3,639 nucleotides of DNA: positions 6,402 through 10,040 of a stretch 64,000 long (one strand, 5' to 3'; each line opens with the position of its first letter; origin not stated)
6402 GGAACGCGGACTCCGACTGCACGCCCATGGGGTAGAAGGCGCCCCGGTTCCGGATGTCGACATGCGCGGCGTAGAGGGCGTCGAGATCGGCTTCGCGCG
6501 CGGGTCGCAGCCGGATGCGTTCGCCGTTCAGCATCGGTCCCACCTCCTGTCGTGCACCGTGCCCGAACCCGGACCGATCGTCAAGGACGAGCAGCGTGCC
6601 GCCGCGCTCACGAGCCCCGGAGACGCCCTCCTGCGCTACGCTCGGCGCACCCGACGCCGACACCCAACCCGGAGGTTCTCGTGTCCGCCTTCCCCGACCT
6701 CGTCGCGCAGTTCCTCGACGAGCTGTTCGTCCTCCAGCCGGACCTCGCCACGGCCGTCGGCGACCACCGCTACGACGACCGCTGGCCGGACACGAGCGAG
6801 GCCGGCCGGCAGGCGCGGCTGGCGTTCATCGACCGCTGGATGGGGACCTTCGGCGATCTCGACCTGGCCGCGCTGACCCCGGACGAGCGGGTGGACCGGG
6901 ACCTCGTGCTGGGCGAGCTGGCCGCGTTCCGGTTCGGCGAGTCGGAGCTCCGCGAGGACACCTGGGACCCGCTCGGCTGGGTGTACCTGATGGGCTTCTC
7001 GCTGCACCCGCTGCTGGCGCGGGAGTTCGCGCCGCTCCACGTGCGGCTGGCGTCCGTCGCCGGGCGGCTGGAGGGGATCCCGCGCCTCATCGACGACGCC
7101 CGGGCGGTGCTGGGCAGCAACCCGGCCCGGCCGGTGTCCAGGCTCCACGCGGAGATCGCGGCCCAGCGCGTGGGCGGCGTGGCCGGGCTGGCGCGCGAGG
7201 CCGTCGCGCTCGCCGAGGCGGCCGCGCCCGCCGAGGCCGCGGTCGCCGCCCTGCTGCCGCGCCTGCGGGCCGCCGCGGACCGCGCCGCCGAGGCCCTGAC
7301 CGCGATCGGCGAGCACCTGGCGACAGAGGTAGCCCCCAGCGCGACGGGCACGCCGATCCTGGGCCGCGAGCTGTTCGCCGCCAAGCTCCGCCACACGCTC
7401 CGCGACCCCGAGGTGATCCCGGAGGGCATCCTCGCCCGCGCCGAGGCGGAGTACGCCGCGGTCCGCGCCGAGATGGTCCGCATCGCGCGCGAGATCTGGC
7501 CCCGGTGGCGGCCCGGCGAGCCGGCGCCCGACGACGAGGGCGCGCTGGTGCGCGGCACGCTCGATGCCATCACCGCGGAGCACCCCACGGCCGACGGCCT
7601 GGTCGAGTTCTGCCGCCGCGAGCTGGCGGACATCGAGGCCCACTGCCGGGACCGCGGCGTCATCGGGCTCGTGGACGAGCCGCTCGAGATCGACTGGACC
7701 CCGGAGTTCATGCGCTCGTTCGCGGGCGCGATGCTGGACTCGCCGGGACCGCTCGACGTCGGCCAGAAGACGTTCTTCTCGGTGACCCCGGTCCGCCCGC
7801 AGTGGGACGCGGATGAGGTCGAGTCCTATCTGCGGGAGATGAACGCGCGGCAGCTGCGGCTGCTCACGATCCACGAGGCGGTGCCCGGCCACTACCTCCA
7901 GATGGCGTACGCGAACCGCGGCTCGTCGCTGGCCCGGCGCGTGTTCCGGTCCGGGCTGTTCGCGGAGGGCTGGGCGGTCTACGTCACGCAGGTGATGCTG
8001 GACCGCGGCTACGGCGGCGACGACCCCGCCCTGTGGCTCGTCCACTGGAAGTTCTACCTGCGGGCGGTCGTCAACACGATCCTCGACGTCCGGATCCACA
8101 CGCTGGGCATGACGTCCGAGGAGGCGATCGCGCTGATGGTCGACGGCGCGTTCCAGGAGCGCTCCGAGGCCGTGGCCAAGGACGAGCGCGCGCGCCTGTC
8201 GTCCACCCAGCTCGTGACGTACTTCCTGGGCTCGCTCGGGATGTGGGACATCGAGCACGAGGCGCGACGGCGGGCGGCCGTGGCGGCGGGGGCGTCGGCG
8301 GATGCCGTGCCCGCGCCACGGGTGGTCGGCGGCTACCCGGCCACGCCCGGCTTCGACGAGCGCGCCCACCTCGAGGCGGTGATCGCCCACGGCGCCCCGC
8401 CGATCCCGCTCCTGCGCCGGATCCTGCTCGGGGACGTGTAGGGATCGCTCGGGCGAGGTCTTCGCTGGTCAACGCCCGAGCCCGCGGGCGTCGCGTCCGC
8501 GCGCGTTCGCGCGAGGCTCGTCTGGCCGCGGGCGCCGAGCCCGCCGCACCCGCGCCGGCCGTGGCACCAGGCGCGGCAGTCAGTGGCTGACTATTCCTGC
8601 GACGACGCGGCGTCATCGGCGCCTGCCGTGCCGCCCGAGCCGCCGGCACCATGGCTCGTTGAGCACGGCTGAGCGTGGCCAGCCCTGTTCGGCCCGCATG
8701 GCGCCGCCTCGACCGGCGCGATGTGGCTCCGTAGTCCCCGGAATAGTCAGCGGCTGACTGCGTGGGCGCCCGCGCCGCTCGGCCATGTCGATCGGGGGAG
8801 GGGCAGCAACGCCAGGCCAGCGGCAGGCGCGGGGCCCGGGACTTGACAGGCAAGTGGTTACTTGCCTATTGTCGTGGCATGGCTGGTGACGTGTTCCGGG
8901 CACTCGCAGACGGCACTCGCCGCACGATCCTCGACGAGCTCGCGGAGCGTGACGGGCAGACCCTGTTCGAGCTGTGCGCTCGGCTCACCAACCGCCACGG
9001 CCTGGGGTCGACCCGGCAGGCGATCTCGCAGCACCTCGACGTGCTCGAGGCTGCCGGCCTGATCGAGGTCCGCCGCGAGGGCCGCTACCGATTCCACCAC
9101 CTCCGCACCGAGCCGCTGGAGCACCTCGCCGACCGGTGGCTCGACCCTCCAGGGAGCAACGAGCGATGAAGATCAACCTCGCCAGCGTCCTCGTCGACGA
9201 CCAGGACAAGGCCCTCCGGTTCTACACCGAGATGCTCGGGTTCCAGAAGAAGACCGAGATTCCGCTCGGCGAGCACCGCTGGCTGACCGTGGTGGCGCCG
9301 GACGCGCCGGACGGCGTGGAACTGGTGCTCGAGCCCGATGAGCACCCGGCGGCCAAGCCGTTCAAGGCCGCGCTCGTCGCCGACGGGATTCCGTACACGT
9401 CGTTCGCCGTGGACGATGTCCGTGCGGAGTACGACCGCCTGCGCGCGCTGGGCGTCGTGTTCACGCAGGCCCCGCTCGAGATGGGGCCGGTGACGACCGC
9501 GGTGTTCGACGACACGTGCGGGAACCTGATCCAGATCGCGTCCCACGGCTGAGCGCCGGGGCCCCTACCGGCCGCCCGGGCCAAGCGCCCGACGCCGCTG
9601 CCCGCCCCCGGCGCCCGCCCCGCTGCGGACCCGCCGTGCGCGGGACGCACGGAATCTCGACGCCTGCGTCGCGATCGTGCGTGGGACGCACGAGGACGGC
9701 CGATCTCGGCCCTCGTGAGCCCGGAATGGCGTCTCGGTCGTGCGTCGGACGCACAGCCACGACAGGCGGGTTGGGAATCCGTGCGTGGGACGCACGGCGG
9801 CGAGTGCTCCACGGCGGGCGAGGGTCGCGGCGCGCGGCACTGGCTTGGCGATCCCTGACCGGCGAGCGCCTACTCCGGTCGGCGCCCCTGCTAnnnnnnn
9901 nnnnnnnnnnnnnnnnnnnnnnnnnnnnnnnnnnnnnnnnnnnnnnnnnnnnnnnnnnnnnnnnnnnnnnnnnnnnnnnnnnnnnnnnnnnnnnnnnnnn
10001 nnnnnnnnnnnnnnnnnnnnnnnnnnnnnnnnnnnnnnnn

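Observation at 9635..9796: Family of ~148-160-nt four-hairpin intergenic elements with copy-specific stems (copy B, reference description)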

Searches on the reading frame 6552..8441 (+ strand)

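Call 88: search_protein_families(library=pfam, proteins=[window:6552-8441:+], max_evalue=0.001)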
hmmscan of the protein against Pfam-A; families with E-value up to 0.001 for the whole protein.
window:6552-8441:+ (629 aa): 1 family
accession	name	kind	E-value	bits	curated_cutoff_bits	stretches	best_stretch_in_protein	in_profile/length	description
PF05960.17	DUF885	-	1.7e-79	269.3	32.4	1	63-623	1-530/532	Bacterial protein of unknown function (DUF885)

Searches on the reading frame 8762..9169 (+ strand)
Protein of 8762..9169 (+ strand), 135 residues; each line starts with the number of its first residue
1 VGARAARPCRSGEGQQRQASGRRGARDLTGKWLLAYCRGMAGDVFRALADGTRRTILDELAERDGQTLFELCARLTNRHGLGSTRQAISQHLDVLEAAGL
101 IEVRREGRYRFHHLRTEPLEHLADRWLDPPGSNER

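Call 88: search_protein_families(library=pfam, proteins=[window:8762-9169:+], max_evalue=0.001)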
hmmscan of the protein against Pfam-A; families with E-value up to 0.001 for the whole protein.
window:8762-9169:+ (135 aa): 3 families
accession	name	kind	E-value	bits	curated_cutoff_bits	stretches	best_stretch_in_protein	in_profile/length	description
PF12840.13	HTH_20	-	1.7e-11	44.3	27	1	48-104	1-51/51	Helix-turn-helix domain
PF12802.13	MarR_2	-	4.3e-06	27.2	27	1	55-106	9-55/61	MarR family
PF01022.26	HTH_5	-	2.1e-05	24.8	22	1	50-102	1-46/47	Bacterial regulatory protein, arsR family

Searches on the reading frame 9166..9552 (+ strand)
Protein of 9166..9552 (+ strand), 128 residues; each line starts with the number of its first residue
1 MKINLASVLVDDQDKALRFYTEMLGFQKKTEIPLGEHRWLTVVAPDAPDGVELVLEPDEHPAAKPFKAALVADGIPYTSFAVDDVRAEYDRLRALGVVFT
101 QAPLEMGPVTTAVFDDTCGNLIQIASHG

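Call 22: find_encoding_contigs(protein=window:9166-9549:+, flank=10000, max_places=10)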
Protein seq(128 aa) (128 aa): no gene with exactly this product is on record in the collection.

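Call 88: search_protein_families(library=pfam, proteins=[window:9166-9552:+], max_evalue=0.001)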
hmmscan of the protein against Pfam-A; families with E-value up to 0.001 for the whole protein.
window:9166-9552:+ (128 aa): 3 families
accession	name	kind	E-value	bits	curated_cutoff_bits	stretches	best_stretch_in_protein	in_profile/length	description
PF00903.31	Glyoxalase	-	5.9e-20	72.3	20.6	1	3-124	2-121/121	Glyoxalase/Bleomycin resistance protein/Dioxygenase superfamily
PF13669.12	Glyoxalase_4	-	8.6e-06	26.4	27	1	9-104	6-98/109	Glyoxalase/Bleomycin resistance protein/Dioxygenase superfamily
PF18029.7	Glyoxalase_6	-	0.00063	20.8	23.6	0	10-123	4-104/106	Glyoxalase-like domain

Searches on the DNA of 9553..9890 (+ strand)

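Call 24: search_rna_families(source=window, start=9553, end=9890, threshold=evalue, max_evalue=10, show_alignments=2)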
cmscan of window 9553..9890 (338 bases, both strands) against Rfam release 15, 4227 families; matches with E-value up to 10: 2.
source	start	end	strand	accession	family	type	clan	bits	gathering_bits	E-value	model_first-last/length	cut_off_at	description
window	9770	9801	-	RF01340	CRISPR-DR29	Gene; CRISPR;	-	19.5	39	0.11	1-37/37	no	CRISPR RNA direct repeat element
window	9816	9859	+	RF03753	mir-1986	Gene; miRNA;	-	14.7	50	5.4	1-60/60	no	mir-1986 microRNA precursor family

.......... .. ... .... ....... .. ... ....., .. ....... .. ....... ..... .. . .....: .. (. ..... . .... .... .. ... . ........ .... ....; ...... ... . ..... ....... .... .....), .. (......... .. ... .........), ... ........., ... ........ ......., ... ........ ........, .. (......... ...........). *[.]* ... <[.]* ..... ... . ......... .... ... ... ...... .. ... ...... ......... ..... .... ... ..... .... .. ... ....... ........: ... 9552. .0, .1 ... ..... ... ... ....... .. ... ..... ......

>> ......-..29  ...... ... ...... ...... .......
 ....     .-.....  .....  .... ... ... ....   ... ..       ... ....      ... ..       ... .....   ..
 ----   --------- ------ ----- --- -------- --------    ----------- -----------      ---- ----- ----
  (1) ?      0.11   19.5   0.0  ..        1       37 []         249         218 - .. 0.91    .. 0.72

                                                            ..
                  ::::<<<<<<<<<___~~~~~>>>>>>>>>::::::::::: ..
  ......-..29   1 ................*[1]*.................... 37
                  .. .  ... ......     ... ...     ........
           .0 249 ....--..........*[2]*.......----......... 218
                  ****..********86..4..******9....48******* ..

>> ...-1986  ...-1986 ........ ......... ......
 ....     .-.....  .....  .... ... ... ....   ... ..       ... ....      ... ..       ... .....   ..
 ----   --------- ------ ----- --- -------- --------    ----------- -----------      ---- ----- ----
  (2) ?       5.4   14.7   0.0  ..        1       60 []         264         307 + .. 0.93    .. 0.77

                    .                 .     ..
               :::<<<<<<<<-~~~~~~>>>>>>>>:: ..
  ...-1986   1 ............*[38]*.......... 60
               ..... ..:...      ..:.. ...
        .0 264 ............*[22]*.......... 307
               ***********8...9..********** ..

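Call 93: build_rna_model(alignment_id=A10)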
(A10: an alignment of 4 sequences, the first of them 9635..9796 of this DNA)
Model R2 built from alignment A10 (4 sequences, 163 columns); structure: RNAalifold consensus.
model positions 162; base pairs 52; branch points 2; effective number of sequences 1.09; information 0.59 bits per position. Calibrated on 0.2 Mb of random sequence (short: E-values are rough).
structure used (alignment columns):
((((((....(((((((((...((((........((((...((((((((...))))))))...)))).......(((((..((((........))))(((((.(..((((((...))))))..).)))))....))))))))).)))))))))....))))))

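Call 94: search_with_rna_model(model_id=R2, sources=[window, L001, L002, L003, L070, L123, L124, L126, L127, L128, L129, L205, L206], max_evalue=1, show_alignments=0)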
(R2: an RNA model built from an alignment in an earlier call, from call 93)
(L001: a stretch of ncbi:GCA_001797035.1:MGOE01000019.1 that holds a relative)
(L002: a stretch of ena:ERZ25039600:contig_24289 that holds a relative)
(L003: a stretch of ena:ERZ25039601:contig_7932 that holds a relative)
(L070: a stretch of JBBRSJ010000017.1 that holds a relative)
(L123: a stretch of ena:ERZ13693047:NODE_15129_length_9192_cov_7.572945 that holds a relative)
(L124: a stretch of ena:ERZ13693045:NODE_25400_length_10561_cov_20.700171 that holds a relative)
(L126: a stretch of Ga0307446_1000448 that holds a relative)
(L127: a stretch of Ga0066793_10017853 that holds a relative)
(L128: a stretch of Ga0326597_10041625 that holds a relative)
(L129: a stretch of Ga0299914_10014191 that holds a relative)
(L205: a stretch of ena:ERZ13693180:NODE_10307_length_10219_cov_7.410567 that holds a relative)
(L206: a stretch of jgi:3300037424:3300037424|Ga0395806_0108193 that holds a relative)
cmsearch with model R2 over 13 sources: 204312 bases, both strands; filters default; matches with E-value up to 1: 23.
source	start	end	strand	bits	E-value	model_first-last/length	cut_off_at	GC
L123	8839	9000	-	179.6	5.2e-34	1-162/162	no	0.7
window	9635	9796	+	164.5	5.4e-31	1-162/162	no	0.71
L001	13595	13756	-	162.1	1.7e-30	1-162/162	no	0.7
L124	5566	5728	-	145.9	3.1e-27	1-162/162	no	0.71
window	9635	9796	-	60.7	4.2e-10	1-162/162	no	0.71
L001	13595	13756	+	55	6.1e-09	1-162/162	no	0.7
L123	8839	9000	+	53.2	1.4e-08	1-162/162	no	0.7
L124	5566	5728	+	36.3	3.4e-05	1-162/162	no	0.71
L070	1512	1579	-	19.5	0.083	1-162/162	no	0.75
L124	8317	8367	-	18.7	0.12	1-162/162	no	0.8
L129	742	824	-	18.2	0.15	1-162/162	no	0.73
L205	128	251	+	18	0.17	1-162/162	no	0.72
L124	7739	7783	-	17.4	0.22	1-162/162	no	0.76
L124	927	1006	+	17.3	0.23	1-162/162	no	0.74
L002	687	815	+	17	0.26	1-162/162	no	0.71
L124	1547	1597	-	16.4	0.35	1-162/162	no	0.73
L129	4966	5128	-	16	0.42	1-162/162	no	0.67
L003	8858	8911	-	15.5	0.54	1-162/162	no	0.78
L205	3319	3411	-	14.5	0.85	1-162/162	no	0.77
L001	16052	16101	+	14.5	0.85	1-162/162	no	0.74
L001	21089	21123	+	14.1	1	1-162/162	no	0.6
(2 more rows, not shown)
